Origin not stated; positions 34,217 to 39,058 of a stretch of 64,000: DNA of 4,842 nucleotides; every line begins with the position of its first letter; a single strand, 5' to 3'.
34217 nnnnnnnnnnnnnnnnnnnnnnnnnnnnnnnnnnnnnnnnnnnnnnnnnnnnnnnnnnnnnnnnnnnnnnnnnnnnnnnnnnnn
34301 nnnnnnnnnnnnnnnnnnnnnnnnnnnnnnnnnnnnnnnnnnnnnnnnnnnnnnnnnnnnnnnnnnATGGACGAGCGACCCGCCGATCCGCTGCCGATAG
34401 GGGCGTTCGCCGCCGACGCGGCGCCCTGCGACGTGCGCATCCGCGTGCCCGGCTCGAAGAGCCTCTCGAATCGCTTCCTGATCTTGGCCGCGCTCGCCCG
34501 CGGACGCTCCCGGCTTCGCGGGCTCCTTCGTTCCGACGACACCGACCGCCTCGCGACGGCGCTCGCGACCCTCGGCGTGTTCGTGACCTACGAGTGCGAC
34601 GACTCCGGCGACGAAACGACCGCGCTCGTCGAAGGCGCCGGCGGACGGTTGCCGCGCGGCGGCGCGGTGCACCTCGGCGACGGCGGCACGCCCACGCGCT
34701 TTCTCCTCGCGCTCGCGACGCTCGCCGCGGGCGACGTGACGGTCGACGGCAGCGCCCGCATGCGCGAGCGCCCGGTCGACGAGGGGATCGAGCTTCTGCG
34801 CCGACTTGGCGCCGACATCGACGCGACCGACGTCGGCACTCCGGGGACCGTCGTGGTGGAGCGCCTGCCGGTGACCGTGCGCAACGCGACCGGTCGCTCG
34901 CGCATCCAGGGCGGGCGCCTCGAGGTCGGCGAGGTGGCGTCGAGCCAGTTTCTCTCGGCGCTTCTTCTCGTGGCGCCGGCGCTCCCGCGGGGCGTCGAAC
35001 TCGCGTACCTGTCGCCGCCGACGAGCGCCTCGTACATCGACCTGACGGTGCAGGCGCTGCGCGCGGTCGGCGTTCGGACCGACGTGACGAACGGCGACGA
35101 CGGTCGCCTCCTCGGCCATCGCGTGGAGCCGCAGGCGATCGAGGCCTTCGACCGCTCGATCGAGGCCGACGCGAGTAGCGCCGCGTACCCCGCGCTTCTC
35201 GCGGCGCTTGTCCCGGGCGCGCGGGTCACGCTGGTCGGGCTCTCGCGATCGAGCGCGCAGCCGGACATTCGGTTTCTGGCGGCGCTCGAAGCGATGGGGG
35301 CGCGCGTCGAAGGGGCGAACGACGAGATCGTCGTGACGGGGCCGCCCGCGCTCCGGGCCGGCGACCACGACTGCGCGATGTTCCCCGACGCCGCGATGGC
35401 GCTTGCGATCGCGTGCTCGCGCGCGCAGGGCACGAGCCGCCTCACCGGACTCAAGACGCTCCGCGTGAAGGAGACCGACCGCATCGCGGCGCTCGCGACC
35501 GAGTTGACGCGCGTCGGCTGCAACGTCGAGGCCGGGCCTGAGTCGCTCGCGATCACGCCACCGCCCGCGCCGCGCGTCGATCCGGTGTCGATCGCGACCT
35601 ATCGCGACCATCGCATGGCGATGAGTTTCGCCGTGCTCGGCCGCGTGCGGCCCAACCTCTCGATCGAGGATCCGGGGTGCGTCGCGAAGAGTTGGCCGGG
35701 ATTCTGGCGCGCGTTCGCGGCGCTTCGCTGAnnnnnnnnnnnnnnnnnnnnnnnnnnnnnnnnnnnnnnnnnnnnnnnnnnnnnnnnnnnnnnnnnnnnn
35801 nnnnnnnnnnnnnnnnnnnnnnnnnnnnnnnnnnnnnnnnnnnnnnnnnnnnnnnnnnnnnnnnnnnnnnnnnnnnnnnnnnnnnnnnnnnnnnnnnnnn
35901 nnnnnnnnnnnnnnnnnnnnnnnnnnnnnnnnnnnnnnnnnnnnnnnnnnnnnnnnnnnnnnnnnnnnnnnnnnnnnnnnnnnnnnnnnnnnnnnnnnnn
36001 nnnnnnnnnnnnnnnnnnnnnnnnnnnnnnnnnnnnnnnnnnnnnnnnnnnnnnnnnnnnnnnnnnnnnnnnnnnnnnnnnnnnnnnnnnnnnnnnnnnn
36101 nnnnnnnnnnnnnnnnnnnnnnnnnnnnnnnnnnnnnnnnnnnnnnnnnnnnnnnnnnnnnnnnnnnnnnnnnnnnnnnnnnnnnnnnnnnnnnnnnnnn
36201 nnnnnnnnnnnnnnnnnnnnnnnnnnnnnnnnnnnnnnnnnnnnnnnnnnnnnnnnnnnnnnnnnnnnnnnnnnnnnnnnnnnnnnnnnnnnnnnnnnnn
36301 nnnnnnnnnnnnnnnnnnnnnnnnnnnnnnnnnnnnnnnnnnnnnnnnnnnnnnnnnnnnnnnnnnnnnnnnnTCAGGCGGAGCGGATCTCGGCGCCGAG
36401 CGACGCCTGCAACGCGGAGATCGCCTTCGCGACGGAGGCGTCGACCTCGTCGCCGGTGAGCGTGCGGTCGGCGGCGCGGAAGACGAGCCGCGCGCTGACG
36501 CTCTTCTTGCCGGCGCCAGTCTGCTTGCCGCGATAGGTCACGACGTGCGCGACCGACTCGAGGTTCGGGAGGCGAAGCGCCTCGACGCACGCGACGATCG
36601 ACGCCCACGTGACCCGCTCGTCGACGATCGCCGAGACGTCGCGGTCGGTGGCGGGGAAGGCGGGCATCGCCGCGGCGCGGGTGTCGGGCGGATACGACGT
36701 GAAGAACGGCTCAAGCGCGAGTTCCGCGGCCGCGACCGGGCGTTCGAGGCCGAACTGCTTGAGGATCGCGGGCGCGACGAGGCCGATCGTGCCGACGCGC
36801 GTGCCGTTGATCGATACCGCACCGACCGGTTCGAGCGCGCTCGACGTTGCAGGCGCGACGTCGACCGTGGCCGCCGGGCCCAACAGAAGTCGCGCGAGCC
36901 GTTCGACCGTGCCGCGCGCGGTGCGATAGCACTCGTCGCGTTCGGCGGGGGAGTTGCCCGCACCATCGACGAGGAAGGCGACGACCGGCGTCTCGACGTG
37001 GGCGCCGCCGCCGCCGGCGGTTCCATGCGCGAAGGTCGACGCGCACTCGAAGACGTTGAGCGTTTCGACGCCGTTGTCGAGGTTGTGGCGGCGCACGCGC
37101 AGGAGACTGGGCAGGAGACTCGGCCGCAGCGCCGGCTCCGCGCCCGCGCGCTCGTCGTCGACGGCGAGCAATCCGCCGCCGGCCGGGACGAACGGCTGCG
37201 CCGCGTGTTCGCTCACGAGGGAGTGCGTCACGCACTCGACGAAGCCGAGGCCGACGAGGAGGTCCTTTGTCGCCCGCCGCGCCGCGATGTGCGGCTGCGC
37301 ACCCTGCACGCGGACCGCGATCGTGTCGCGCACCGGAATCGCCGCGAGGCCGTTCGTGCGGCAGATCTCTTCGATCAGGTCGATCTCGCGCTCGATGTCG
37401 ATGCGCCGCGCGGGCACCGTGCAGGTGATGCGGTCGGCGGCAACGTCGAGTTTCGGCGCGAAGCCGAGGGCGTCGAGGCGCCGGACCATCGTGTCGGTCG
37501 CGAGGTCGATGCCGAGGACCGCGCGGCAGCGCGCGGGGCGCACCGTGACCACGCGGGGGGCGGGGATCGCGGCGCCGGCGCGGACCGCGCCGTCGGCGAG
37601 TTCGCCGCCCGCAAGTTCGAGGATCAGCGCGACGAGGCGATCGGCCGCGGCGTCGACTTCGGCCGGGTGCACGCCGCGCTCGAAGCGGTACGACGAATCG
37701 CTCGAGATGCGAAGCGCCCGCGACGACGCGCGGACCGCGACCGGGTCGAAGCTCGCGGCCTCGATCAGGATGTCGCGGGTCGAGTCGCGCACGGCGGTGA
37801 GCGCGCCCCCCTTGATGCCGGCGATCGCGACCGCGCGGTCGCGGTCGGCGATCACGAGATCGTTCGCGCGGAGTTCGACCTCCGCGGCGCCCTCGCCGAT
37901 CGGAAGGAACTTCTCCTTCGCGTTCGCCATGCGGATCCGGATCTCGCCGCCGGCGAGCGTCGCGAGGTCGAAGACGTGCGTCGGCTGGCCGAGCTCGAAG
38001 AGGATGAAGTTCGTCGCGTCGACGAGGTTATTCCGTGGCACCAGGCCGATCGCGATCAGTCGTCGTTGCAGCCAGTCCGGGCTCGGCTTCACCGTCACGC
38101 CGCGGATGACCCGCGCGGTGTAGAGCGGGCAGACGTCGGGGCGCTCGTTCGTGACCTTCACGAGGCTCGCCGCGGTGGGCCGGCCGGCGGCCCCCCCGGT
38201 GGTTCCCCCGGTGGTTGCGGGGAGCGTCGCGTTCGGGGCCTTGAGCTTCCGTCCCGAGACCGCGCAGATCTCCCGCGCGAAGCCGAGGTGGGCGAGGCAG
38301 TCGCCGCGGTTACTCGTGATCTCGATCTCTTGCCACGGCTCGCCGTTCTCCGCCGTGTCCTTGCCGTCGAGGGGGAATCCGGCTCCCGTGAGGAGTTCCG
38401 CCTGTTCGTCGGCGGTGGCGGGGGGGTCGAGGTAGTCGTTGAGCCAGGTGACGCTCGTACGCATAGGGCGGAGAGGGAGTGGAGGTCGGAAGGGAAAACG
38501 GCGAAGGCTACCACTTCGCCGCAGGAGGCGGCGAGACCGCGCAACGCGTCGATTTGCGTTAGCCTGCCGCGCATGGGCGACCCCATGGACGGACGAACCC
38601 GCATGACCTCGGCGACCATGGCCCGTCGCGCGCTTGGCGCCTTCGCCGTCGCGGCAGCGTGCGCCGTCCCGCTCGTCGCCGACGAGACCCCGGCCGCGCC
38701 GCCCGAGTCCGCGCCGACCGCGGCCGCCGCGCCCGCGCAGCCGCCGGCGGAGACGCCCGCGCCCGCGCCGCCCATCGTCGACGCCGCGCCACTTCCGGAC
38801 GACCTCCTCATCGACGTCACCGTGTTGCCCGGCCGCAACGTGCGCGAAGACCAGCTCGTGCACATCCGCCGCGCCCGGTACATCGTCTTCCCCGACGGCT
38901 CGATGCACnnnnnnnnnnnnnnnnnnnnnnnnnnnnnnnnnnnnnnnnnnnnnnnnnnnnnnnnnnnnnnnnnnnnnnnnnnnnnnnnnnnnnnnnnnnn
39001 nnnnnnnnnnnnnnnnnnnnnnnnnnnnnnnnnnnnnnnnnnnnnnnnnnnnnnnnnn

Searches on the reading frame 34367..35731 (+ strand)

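Call 25: search_protein_families(library=pfam, proteins=[window:34367-35731:+], max_evalue=0.00001)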
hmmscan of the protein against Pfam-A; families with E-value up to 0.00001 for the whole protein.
window:34367-35731:+ (454 aa): 1 family
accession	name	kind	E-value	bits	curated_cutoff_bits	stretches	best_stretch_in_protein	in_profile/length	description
PF00275.25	EPSP_synthase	-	2e-85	287.5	22.8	1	24-448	10-415/417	EPSP synthase (3-phosphoshikimate 1-carboxyvinyltransferase)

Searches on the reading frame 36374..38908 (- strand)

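Call 26: search_protein_families(library=pfam, proteins=[window:36374-38908:-], max_evalue=0.00001)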
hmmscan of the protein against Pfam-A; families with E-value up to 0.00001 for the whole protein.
window:36374-38908:- (844 aa): 4 families
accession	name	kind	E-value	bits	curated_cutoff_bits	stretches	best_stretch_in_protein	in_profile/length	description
PF03483.22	B3_4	-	4.8e-63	212.3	29.3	1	260-434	2-174/174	B3/4 domain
PF17759.6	tRNA_synthFbeta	-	1.4e-25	90.5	22.4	1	535-732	12-214/214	Phenylalanyl tRNA synthetase beta chain CLM domain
PF03147.19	FDX-ACB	-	9.7e-21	74.5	31.1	1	749-842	1-94/94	Ferredoxin-fold anticodon binding domain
PF03484.21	B5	-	8.4e-17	61.6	28.6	1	454-520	1-66/67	tRNA synthetase B5 domain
